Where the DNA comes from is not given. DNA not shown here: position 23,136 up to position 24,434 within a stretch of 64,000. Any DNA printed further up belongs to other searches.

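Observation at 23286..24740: Unknown exported His/Met-rich protein co-located with a type-1 copper cupredoxin: candidate new periplasmic copper enzyme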

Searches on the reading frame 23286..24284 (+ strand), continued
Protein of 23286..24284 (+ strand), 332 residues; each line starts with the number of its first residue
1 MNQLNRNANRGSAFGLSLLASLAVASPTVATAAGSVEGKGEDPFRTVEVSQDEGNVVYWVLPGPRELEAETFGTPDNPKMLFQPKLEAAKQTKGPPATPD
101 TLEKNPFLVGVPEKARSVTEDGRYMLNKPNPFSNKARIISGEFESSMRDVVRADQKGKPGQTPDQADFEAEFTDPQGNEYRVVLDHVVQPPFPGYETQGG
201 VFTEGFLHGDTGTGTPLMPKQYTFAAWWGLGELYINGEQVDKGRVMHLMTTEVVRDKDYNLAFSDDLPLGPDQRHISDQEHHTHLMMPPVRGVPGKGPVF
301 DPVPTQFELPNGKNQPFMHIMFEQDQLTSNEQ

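Call 22: search_protein_families(library=pfam, proteins=[L043:5099-7540:-, L017:2360-3943:-, L044:6800-7234:-, L036:5283-5894:-, L020:10848-12218:-, L040:138-767:+, L022:7414-7695:+, L025:5257-7002:-, L025:7305-7733:+, L031:9563-12031:-], max_evalue=0.001)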
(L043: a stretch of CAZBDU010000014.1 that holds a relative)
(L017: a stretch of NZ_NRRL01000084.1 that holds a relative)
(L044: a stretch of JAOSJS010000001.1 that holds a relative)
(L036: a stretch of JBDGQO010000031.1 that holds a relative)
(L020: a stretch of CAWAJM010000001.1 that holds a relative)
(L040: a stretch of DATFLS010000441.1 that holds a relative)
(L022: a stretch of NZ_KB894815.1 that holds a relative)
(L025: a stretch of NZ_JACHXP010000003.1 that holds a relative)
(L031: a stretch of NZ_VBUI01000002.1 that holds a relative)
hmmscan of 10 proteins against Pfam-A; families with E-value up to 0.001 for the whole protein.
L043:5099-7540:- (813 aa): 5 families
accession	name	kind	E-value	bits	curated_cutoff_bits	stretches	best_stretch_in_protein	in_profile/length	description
PF00122.25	E1-E2_ATPase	-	3.3e-56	190.1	28.1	1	288-473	1-180/181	E1-E2 ATPase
PF00702.32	Hydrolase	-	2.2e-34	120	26.4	1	492-707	3-191/191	haloacid dehalogenase-like hydrolase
PF00403.32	HMA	-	4.5e-09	37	24.8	1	72-131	2-61/62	Heavy-metal-associated domain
PF08282.18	Hydrolase_3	-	1.9e-05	24.9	20.9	0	686-727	202-243/255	haloacid dehalogenase-like hydrolase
PF12710.13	HAD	-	0.00025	22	27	0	625-703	85-188/189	haloacid dehalogenase-like hydrolase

L017:2360-3943:- (527 aa): 14 families
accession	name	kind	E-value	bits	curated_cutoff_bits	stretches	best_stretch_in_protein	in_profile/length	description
PF07992.20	Pyr_redox_2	-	5.1e-67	226.8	26.1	1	70-380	1-288/291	Pyridine nucleotide-disulphide oxidoreductase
PF02852.28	Pyr_redox_dim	-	7.6e-28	97.4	25.3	1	403-511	1-109/110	Pyridine nucleotide-disulphide oxidoreductase, dimerisation domain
PF00070.33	Pyr_redox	-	8.5e-17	61.9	22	1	238-309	2-78/82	Pyridine nucleotide-disulphide oxidoreductase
PF01134.28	GIDA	-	1.8e-16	60.7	22.1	1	71-207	1-150/391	Glucose inhibited division protein A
PF13738.12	Pyr_redox_3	-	1.8e-14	54.1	30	1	193-367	120-305/305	Pyridine nucleotide-disulphide oxidoreductase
PF03486.20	HI0933_like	-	2.8e-10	40.5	50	1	71-105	2-36/244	HI0933-like protein Rossmann domain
PF12831.13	FAD_oxidored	-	2e-06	27.8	27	1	71-114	1-45/416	FAD dependent oxidoreductase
PF01266.30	DAO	-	1e-05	25.7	27.9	0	71-113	1-46/353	FAD dependent oxidoreductase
PF00890.30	FAD_binding_2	-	3.3e-05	23.7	20.4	1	71-105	1-36/414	FAD binding domain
PF13450.12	NAD_binding_8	-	0.00013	22.6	21.9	0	74-107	1-35/68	NAD(P)-binding Rossmann-like domain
PF02737.24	3HCDH_N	-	0.00015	22.2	22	0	239-284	3-49/180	3-hydroxyacyl-CoA dehydrogenase, NAD binding domain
PF01494.25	FAD_binding_3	-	0.00025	20.8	22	0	238-268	4-34/349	FAD binding domain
PF01946.23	Thi4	-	0.00064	19.5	26.2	0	70-111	18-60/235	Thi4 family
PF13434.12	Lys_Orn_oxgnase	-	0.00099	18.8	21.3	0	194-268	144-223/339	L-lysine 6-monooxygenase/L-ornithine 5-monooxygenase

L044:6800-7234:- (144 aa): 3 families
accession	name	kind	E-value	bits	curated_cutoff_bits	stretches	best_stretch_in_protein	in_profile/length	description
PF13411.12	MerR_1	-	3.1e-19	69.3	21.6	1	11-75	2-66/69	MerR HTH family regulatory protein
PF00376.29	MerR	-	4.8e-15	55.5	28.2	1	11-47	1-38/38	MerR family regulatory protein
PF09278.17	MerR-DNA-bind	-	2.2e-11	44.6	25.4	1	53-115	2-64/65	MerR, DNA binding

L036:5283-5894:- (203 aa): 2 families
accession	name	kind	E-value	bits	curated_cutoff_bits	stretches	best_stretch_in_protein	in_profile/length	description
PF02627.25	CMD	-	7.1e-13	48.8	23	1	59-138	1-79/84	Carboxymuconolactone decarboxylase family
PF04636.18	PA26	-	6.2e-05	22.6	29.4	1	26-110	13-97/445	PA26 p53-induced protein (sestrin)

L020:10848-12218:- (456 aa): 1 family
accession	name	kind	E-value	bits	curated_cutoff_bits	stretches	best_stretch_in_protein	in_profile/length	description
PF07995.17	GSDH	-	3.9e-105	352.2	25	1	119-451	3-332/332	Glucose / Sorbosone dehydrogenase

L040:138-767:+ (209 aa): 2 families
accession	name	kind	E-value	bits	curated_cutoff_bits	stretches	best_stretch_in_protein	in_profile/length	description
PF04542.20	Sigma70_r2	-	1.1e-17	64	24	1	27-93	2-70/71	Sigma-70 region 2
PF08281.18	Sigma70_r4_2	-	9e-11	41.7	25.7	1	143-195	2-54/54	Sigma-70, region 4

L022:7414-7695:+ (93 aa): 0 families

L025:5257-7002:- (581 aa): 13 families
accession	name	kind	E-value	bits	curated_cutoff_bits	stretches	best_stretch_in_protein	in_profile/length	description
PF07992.20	Pyr_redox_2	-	1.7e-65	221.8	26.1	1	121-438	2-291/291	Pyridine nucleotide-disulphide oxidoreductase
PF02852.28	Pyr_redox_dim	-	8.7e-29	100.4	25.3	1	457-563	1-107/110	Pyridine nucleotide-disulphide oxidoreductase, dimerisation domain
PF11431.13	Transport_MerF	-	8.5e-23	80.5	24.3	1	54-97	1-44/45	Membrane transport protein MerF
PF00070.33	Pyr_redox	-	1.9e-17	63.9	22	1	293-361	1-70/82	Pyridine nucleotide-disulphide oxidoreductase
PF13738.12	Pyr_redox_3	-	7.8e-17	61.9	30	1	251-422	122-305/305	Pyridine nucleotide-disulphide oxidoreductase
PF00890.30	FAD_binding_2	-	1.4e-07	31.5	20.4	1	122-156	2-37/414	FAD binding domain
PF03486.20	HI0933_like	-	3.4e-07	30.4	50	0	121-151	2-32/244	HI0933-like protein Rossmann domain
PF01266.30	DAO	-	5.5e-07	29.9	27.9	1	122-167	2-50/353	FAD dependent oxidoreductase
PF12831.13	FAD_oxidored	-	5.1e-06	26.5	27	1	122-164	2-45/416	FAD dependent oxidoreductase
PF01134.28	GIDA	-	9.9e-06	25.3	22.1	1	122-249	2-138/391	Glucose inhibited division protein A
PF13241.12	NAD_binding_7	-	6.8e-05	23.8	22.1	0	118-151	6-39/104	Putative NAD(P)-binding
PF13434.12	Lys_Orn_oxgnase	-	0.00038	20.1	21.3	0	239-324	133-223/339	L-lysine 6-monooxygenase/L-ornithine 5-monooxygenase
PF13450.12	NAD_binding_8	-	0.00079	20.1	21.9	1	124-157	1-35/68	NAD(P)-binding Rossmann-like domain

L025:7305-7733:+ (142 aa): 3 families
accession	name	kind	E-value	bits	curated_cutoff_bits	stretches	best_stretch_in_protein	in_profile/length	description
PF13411.12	MerR_1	-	8.1e-20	71.2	21.6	1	8-75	1-67/69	MerR HTH family regulatory protein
PF09278.17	MerR-DNA-bind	-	5e-17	62.7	25.4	1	51-112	1-64/65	MerR, DNA binding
PF00376.29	MerR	-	1.2e-11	44.7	28.2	1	9-46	1-38/38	MerR family regulatory protein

L031:9563-12031:- (822 aa): 4 families
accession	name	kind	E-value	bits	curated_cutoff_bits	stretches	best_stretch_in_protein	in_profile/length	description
PF00122.25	E1-E2_ATPase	-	2.5e-49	167.7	28.1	1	301-485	2-180/181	E1-E2 ATPase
PF00702.32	Hydrolase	-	1.6e-34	120.4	26.4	1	503-717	2-191/191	haloacid dehalogenase-like hydrolase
PF00403.32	HMA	-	5.8e-09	36.6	24.8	1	43-101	4-62/62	Heavy-metal-associated domain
PF08282.18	Hydrolase_3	-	1.9e-05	25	20.9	1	699-746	205-252/255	haloacid dehalogenase-like hydrolase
